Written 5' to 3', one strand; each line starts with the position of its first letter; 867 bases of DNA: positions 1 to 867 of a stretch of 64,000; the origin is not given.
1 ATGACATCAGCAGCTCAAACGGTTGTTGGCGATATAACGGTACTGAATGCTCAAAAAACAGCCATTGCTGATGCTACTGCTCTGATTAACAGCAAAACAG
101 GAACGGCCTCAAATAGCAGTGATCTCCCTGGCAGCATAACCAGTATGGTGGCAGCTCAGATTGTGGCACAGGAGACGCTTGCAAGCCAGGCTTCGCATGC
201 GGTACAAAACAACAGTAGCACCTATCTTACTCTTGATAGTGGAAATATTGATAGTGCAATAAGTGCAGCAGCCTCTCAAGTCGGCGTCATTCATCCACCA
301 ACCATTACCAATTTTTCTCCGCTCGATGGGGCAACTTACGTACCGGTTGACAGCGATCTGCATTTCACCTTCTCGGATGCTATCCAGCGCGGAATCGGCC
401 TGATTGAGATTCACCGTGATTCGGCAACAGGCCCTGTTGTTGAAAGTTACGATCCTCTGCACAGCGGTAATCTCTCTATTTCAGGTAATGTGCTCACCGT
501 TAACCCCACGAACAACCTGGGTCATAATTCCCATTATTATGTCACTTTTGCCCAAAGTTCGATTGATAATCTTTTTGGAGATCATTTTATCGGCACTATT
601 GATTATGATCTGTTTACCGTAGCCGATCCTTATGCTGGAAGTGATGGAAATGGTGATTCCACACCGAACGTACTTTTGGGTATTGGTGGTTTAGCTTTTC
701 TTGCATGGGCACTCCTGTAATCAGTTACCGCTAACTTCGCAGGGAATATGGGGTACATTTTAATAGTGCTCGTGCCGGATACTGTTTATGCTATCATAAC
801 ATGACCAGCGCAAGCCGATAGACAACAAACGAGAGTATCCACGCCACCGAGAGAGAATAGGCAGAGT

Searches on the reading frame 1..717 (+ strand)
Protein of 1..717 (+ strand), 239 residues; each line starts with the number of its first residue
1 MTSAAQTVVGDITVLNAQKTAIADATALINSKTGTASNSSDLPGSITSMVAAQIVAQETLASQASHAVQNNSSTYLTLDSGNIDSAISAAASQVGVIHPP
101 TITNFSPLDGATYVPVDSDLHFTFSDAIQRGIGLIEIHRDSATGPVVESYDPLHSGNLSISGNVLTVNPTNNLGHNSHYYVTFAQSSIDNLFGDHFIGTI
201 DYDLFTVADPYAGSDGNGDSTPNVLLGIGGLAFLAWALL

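Call 15: search_protein_families(library=pfam, proteins=[window:1-717:+], max_evalue=0.001)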
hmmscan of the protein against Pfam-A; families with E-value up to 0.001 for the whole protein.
window:1-717:+ (239 aa): 1 family
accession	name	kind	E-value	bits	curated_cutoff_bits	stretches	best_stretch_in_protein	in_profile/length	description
PF13205.12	Big_5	-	3.4e-12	47.5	23.6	1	98-193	3-92/105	Bacterial Ig-like domain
